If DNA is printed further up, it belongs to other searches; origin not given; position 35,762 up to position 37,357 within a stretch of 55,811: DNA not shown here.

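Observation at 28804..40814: RuBisCO-like protein + second DUF1537 kinase embedded between GH127/GH78 and a racemase-like protein + BASS carrier: branched-chain sugar (apiose / aceric acid) catabolism in a Bacteroidota glycan island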

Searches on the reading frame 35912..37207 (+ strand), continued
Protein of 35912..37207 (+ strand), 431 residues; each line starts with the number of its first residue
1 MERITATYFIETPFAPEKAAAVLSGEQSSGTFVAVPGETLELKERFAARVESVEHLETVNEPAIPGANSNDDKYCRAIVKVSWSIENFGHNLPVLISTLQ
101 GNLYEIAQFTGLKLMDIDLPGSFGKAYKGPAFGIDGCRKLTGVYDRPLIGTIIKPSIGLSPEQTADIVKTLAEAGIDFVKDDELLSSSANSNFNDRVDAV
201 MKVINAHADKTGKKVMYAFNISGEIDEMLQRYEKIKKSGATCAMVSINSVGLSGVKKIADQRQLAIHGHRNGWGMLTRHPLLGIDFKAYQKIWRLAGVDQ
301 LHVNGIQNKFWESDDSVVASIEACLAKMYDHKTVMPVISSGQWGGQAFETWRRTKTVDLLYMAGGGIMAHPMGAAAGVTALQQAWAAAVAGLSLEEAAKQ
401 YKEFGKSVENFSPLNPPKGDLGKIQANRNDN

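Call 23: find_related_loci(query=window:35912-37207:+, collection=genome_contigs, flank=10000)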
Query window:35912-37207:+ (431 aa) in genome_contigs; peptide patterns used: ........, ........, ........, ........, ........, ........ (x = any residue, [..] = any of these).
599 stretches matched a pattern (row limit reached: there are more); 489 encode a relative of the query (tblastn E <= 1e-3); the best 80 are kept; 80 distinct loci.
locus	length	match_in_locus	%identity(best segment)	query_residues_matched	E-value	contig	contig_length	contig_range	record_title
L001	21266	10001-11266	86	1-422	0e+0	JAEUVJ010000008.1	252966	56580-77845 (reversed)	MAG: Chitinophagaceae bacterium isolate new MAG-378 k141_2455716, whole genome shotgun sequence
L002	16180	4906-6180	86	1-424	0e+0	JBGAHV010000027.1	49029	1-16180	MAG: Ferruginibacter sp. isolate MAG_MBR_H125.10 MBRH125-10_opera_contig_2113, whole genome shotgun sequence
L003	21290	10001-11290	84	1-428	0e+0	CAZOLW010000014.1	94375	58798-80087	MAG TPA_asm: uncultured Chitinophagaceae bacterium isolate SRP302447_co4_785 genome assembly, contig: NODE_765_length_94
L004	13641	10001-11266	86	1-422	0e+0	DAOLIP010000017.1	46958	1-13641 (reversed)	MAG TPA_asm: Ferruginibacter sp. isolate AMR_MDS_0287 NODE_89_length_46958_cov_5.023197, whole genome shotgun sequence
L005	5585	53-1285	86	1-411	0e+0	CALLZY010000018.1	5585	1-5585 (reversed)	MAG TPA_asm: uncultured Chitinophagaceae bacterium isolate SRR2107216_bin.75_CONCOCT_v1.1_MAG genome assembly, contig: E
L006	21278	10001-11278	85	1-425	0e+0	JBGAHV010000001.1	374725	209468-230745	MAG: Ferruginibacter sp. isolate MAG_MBR_H125.10 MBRH125-10_opera_contig_198, whole genome shotgun sequence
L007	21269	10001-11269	84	1-421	0e+0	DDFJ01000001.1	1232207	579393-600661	MAG TPA_asm: Chitinophagaceae bacterium UBA1931 UBA1931_contig_362, whole genome shotgun sequence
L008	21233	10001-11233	87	1-411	0e+0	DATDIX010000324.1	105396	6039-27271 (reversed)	MAG TPA_asm: Chitinophagaceae bacterium isolate SMAG_U315 k141_1533975, whole genome shotgun sequence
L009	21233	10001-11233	87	1-411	0e+0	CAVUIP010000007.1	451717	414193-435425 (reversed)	MAG: uncultured Chitinophagaceae bacterium isolate MFD04651.bin.2.94 genome assembly, contig: contig_22393, whole genome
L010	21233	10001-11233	86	1-411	0e+0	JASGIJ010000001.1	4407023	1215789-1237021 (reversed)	MAG: Lacibacter sp. isolate 5N313 JMF-2111-06-0005.ont.bin.313_0, whole genome shotgun sequence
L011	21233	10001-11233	86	1-411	0e+0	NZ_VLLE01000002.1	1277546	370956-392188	Lacibacter cauensis strain CGMCC 1.7271 IQ13DRAFT_scaffold00001.1, whole genome shotgun sequence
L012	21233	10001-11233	87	1-411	0e+0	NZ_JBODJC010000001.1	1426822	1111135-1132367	Ferruginibacter sp. SUN106 contig1, whole genome shotgun sequence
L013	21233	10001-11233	87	1-411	0e+0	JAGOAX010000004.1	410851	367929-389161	MAG: Ferruginibacter sp. isolate Go_SlAct_bin_317 Go_SlAct_17_length_410851_cov_14.853101, whole genome shotgun sequence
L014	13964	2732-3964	86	1-411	0e+0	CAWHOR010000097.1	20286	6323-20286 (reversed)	MAG: uncultured Bacteroidetes bacterium isolate MFD02832.bin.2.35 genome assembly, contig: contig_9011, whole genome sho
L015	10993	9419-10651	86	1-411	0e+0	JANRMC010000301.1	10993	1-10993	MAG: Flavihumibacter sp. isolate bins.150 k141_897772, whole genome shotgun sequence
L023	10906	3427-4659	82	1-411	0e+0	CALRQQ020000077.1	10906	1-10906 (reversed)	MAG: Chitinophaga pinensis isolate JJ-KAD2B2-407-5-mx-bin587 genome assembly, contig: JJ-KAD2B2-407-C512, whole genome s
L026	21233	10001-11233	81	1-411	0e+0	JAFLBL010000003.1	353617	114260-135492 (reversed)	MAG: Chitinophagales bacterium isolate UWPOB_CHIT6 gnl_X_MPLDAEGJ_3, whole genome shotgun sequence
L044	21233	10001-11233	79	1-411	0e+0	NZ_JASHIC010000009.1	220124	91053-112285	Flectobacillus longus strain LYT7W LYT7W_ctg009, whole genome shotgun sequence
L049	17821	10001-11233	77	1-411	0e+0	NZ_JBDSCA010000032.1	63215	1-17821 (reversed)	MAG: Mucilaginibacter sp. isolate cluster1_bin.146 k127_13699613, whole genome shotgun sequence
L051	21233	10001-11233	77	1-411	0e+0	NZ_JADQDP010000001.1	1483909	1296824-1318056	Hymenobacter properus strain BT439 NODE_1_length_1483909_cov_44.809720, whole genome shotgun sequence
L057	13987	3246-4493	76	1-415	0e+0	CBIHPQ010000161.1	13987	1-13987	MAG TPA_asm: uncultured Dyadobacter sp. isolate SRR18156209_metabat2_25 genome assembly, contig: ERZ27336869.2902, whole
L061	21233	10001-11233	76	1-411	0e+0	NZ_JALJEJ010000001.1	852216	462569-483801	Mucilaginibacter straminoryzae strain RS28 contig1, whole genome shotgun sequence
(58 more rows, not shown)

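Call 31: search_dna_similar(query=window:35912-37207:+, collection=plasmids, mode=protein, max_rows=30)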
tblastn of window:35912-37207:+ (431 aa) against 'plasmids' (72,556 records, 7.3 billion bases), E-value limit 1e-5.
Records with a match: 375; places in all: 467; records where one place covers at least 80% of the query: 339.
Best place of each record, by identity: 60-80% 1; <60% 374.
By first word of the organism name: Rhizobium 143; Sinorhizobium 82; Shinella 11; Bradyrhizobium 11; Paraburkholderia 10; Ensifer 10; Azospirillum 9; Cupriavidus 6; Phyllobacterium 6; Paracoccus 6; and 51 more.
By predicted mobility (MOB-suite, as given by PLSDB): non-mobilizable 178; conjugative 112; mobilizable 85.
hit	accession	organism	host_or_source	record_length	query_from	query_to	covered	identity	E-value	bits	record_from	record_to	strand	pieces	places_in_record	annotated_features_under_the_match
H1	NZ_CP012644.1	Rufibacter tibetensis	soil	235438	1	411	95%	75.2%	0e+0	621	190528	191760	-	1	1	ribulose-bisphosphate carboxylase large subunit family protein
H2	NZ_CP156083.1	Croceibacterium sp. TMG7-5b_MA50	Sponge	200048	3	412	95%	54.3%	6e-133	429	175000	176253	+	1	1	ribulose-bisphosphate carboxylase large subunit family protein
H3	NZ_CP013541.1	Rhizobium phaseoli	Phaseolus vulgaris,Whole ...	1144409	2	409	95%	53.3%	5e-126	409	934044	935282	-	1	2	record has no annotation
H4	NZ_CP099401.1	Rhizobium sp. Pop5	Phaseolus vulgaris,Cell culture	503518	3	398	92%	54.9%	9e-123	399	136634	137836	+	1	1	ribulose-bisphosphate carboxylase large subunit family protein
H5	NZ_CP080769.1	Cupriavidus pinatubonensis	genomic assembly,soil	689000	6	411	94%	53.4%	7e-134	431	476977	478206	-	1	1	ribulose-bisphosphate carboxylase large subunit family protein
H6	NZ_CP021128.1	Rhizobium sp. Kim5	Phaseolus vulgaris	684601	2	409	95%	53.0%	6e-123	400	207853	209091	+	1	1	ribulose-bisphosphate carboxylase large subunit family protein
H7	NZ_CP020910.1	Rhizobium etli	Phaseolus vulgaris,cell culture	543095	3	409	94%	53.2%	6e-124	403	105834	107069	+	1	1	ribulose-bisphosphate carboxylase large subunit family protein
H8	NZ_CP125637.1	Rhizobium leguminosarum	Phaseolus vulgaris,Pure culture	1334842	1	409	95%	52.7%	4e-124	403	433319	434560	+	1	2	record has no annotation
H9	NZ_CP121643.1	Rhizobium sp. CC1099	Onobrychis viciifolia,cell culture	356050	3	409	94%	52.9%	1e-121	396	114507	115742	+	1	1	ribulose-bisphosphate carboxylase large subunit family protein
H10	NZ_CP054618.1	Azospirillum oryzae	cell culture,soil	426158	3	404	93%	53.4%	2e-127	413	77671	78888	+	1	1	ribulose-bisphosphate carboxylase large subunit family protein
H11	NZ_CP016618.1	Microvirga ossetica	Vicia alpestris,cell culture,nodules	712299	3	412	95%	52.3%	3e-128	415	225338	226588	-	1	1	ribulose-bisphosphate carboxylase large subunit family protein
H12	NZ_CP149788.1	Haloterrigena sp. KLK7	cell culture,salt lake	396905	1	411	95%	52.0%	3e-132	427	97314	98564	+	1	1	ribulose-bisphosphate carboxylase large subunit family protein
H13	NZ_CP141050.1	Microvirga lotononidis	-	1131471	3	409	94%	52.5%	1e-128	417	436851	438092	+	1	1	none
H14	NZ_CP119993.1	Halomarina sp. PSR21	cell culture,saline soil from Tarim ...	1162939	3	408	94%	52.3%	9e-124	402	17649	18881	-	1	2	record has no annotation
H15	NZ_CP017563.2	Paraburkholderia sprentiae WSM5005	Lebeckia ambigua,root nodule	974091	2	409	95%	52.0%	1e-121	396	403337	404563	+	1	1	ribulose-bisphosphate carboxylase large subunit family protein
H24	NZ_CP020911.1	Rhizobium etli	Phaseolus vulgaris,cell culture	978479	4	412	95%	50.0%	4e-113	372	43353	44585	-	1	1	oiaX: 3-oxo-isoapionate-4-phosphate decarboxylase OiaX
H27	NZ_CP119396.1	Chimaeribacter arupi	Homo sapiens,blood culture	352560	2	411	95%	49.8%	2e-128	416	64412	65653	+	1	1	ribulose-bisphosphate carboxylase large subunit family protein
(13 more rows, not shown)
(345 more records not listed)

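Call 32: get_annotated_region(hit=H1, flank=15000)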
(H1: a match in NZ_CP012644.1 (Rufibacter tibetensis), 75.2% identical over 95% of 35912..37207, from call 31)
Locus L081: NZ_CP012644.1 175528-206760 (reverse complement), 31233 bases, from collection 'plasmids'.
description: Rufibacter tibetensis strain 1351 plasmid 1, complete sequence
organism: Rufibacter tibetensis (NCBI taxid 512763)
taxonomy: Bacteria; Bacteroidota; Cytophagia; Cytophagales; Hymenobacteraceae; Rufibacter; Rufibacter tibetensis
host: -; source: soil; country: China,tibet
typing (MOB-suite, as given by PLSDB): mobilizable; replicon rep_cluster_1275; relaxase MOBB
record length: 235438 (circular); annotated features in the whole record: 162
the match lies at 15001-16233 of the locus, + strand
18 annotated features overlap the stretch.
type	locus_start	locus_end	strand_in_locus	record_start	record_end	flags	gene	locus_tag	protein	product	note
CDS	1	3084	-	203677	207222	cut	-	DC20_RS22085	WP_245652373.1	malectin domain-containing carbohydrate-binding protein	-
CDS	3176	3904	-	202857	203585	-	-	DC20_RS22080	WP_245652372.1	DUF1080 domain-containing protein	-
CDS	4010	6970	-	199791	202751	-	-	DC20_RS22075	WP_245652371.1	glycoside hydrolase N-terminal domain-containing protein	-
CDS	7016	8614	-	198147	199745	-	-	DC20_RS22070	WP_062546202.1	glycoside hydrolase family 28 protein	-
CDS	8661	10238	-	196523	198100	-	-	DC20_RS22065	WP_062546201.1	glycosyl hydrolase family 65 protein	GO:0005991 - trehalose metabolic process [Evidence IEA]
CDS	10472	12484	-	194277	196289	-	-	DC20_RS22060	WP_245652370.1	plastocyanin/azurin family copper-binding protein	-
CDS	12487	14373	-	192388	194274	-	-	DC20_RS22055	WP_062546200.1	family 16 glycoside hydrolase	-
CDS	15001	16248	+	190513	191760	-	-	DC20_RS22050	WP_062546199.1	ribulose-bisphosphate carboxylase large subunit family protein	-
CDS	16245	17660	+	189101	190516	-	-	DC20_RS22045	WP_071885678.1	four-carbon acid sugar kinase family protein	-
CDS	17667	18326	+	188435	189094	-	-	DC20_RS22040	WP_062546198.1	aspartate/glutamate racemase family protein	-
CDS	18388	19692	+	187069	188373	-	-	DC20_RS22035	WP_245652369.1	bile acid:sodium symporter family protein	-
CDS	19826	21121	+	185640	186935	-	-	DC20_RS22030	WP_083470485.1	pectinesterase family protein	GO:0042545 - cell wall modification [Evidence IEA]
CDS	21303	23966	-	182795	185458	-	-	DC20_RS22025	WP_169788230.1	TonB-dependent receptor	GO:0015891 - siderophore transport [Evidence IEA]; GO:0055085 - transmembrane transport [Evidence IEA]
CDS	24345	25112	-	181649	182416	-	-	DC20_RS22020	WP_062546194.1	LytTR family DNA-binding domain-containing protein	-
CDS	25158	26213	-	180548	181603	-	-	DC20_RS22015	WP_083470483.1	histidine kinase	GO:0000160 - phosphorelay signal transduction system [Evidence IEA]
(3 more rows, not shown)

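Call 33: get_annotated_region(hit=H24, flank=10000)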
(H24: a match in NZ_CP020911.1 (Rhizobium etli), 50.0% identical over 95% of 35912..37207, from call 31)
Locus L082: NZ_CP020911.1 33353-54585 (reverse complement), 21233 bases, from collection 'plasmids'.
description: Rhizobium etli strain NXC12 plasmid pRetNXC12e, complete sequence
organism: Rhizobium etli (NCBI taxid 29449)
taxonomy: Bacteria; Pseudomonadota; Alphaproteobacteria; Hyphomicrobiales; Rhizobiaceae; Rhizobium; Rhizobium etli
host: -; source: Phaseolus vulgaris,cell culture; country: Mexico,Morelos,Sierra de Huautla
typing (MOB-suite, as given by PLSDB): conjugative; relaxase MOBQ; mating-pair formation MPF_T
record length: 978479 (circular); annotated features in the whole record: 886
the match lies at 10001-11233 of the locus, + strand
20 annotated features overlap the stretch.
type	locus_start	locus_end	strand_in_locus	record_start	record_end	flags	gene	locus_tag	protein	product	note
CDS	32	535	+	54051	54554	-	-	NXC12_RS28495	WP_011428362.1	ferritin-like domain-containing protein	-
CDS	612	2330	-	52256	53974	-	-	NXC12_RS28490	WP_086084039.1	GH32 C-terminal domain-containing protein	-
CDS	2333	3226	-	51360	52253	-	-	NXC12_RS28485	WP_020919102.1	carbohydrate ABC transporter permease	GO:0008643 - carbohydrate transport [Evidence IEA]; GO:0055085 - transmembrane transport [Evidence IEA]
CDS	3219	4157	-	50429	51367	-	-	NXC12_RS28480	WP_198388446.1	sugar ABC transporter permease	-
CDS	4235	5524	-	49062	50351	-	-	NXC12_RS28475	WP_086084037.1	sugar ABC transporter substrate-binding protein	-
CDS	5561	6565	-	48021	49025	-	-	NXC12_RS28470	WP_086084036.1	LacI family DNA-binding transcriptional regulator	-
CDS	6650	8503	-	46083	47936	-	-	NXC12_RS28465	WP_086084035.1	ABC transporter ATP-binding protein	-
CDS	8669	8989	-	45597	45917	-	-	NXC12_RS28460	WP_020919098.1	hypothetical protein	-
CDS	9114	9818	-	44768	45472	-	-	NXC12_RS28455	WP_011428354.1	transcriptional regulator NanR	-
CDS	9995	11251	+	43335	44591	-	oiaX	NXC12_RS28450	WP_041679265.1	3-oxo-isoapionate-4-phosphate decarboxylase OiaX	GO:0005975 - carbohydrate metabolic process [Evidence IEA]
CDS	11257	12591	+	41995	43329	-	-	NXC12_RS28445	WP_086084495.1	four-carbon acid sugar kinase family protein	-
CDS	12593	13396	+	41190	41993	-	-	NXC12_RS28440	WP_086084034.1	triose-phosphate isomerase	-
CDS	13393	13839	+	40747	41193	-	-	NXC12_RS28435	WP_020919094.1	RpiB/LacA/LacB family sugar-phosphate isomerase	-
CDS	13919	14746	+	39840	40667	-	-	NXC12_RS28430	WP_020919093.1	phosphogluconate dehydrogenase C-terminal domain-containing protein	-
CDS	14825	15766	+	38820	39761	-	-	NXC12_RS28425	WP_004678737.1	D-ribose ABC transporter substrate-binding protein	-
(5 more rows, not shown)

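Call 34: get_annotated_region(hit=H2, flank=10000)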
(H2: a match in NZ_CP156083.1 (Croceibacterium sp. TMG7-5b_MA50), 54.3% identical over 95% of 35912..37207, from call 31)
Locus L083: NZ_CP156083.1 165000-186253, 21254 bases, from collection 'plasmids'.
description: Croceibacterium sp. TMG7-5b_MA50 plasmid p_unnamed_TMG7-5B, complete sequence
organism: Croceibacterium sp. TMG7-5b_MA50 (NCBI taxid 3121290)
taxonomy: Bacteria; Pseudomonadota; Alphaproteobacteria; Sphingomonadales; Erythrobacteraceae; Croceibacterium; Croceibacterium sp. TMG7-5b MA50
host: -; source: Sponge; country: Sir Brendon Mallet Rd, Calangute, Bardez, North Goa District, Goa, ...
typing (MOB-suite, as given by PLSDB): non-mobilizable
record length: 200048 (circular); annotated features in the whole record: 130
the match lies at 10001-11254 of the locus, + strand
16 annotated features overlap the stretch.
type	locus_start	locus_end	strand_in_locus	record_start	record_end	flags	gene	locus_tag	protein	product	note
CDS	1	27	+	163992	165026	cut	-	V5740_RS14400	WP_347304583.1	Gfo/Idh/MocA family oxidoreductase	-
CDS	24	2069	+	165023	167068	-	-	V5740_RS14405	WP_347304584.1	beta-galactosidase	-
CDS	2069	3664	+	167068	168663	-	-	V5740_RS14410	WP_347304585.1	alpha-L-fucosidase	GO:0005975 - carbohydrate metabolic process [Evidence IEA]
CDS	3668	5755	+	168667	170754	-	-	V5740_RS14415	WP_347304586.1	beta-galactosidase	-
CDS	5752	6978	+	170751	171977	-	-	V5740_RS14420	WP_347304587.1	SGNH/GDSL hydrolase family protein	-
CDS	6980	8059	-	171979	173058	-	-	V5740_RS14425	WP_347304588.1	hypothetical protein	-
CDS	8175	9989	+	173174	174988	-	-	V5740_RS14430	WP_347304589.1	beta-L-arabinofuranosidase domain-containing protein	-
CDS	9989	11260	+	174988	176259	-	-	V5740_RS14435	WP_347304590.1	ribulose-bisphosphate carboxylase large subunit family protein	-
CDS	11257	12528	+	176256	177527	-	-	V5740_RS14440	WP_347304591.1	four-carbon acid sugar kinase family protein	-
CDS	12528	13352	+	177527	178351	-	-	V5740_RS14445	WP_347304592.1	GDSL-type esterase/lipase family protein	-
CDS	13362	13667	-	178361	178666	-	-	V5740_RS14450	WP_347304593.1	HigA family addiction module antitoxin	-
CDS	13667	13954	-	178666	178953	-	-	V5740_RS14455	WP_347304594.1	type II toxin-antitoxin system RelE/ParE family toxin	-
CDS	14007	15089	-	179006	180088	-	-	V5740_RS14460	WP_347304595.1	sialidase family protein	-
CDS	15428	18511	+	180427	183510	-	-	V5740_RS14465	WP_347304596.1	TonB-dependent receptor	-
CDS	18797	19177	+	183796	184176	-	-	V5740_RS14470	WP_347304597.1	hypothetical protein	-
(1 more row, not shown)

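Call 35: get_annotated_region(hit=H5, flank=10000)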
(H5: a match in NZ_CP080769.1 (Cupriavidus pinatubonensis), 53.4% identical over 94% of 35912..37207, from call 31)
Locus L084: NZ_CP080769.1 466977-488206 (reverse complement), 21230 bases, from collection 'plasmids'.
description: Cupriavidus pinatubonensis strain HN-2 plasmid p2, complete sequence
organism: Cupriavidus pinatubonensis (NCBI taxid 248026)
taxonomy: Bacteria; Pseudomonadota; Betaproteobacteria; Burkholderiales; Burkholderiaceae; Cupriavidus; Cupriavidus pinatubonensis
host: -; source: genomic assembly,soil; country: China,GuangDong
typing (MOB-suite, as given by PLSDB): non-mobilizable
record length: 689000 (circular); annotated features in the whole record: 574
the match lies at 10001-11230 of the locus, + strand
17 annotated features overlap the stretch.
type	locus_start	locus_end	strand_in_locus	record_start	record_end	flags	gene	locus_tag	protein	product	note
CDS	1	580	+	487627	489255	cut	-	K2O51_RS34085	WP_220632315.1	NADP-dependent glyceraldehyde-3-phosphate dehydrogenase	-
CDS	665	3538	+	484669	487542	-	ppc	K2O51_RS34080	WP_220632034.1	phosphoenolpyruvate carboxylase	GO:0015977 - carbon fixation [Evidence IEA]; GO:0006099 - tricarboxylic acid cycle [Evidence IEA]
CDS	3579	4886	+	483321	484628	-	eno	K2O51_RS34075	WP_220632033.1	phosphopyruvate hydratase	GO:0006096 - glycolytic process [Evidence IEA]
CDS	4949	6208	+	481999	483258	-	otnK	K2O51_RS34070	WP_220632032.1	3-oxo-tetronate kinase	GO:0005975 - carbohydrate metabolic process [Evidence IEA]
CDS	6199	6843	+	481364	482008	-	otnC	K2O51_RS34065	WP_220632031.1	3-oxo-tetronate 4-phosphate decarboxylase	GO:0005996 - monosaccharide metabolic process [Evidence IEA]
CDS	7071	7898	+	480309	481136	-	-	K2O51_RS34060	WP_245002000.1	LysR family transcriptional regulator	-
CDS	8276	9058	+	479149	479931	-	-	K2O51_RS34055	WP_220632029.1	glucose 1-dehydrogenase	-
CDS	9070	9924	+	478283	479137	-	-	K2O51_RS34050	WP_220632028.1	alpha/beta hydrolase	-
CDS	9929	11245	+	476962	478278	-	-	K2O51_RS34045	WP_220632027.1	ribulose-bisphosphate carboxylase large subunit family protein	-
CDS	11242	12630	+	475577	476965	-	-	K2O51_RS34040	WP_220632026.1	four-carbon acid sugar kinase family protein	-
CDS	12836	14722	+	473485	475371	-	-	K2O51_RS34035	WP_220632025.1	TRAP transporter large permease subunit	-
CDS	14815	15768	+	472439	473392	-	-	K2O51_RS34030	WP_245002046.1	TRAP transporter substrate-binding protein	-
CDS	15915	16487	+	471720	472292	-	-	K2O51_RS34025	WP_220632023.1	Sua5/YciO/YrdC/YwlC family protein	-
CDS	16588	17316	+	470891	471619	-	nanR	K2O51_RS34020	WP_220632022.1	transcriptional regulator NanR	-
CDS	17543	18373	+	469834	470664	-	-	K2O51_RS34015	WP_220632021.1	phosphogluconate dehydrogenase C-terminal domain-containing protein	-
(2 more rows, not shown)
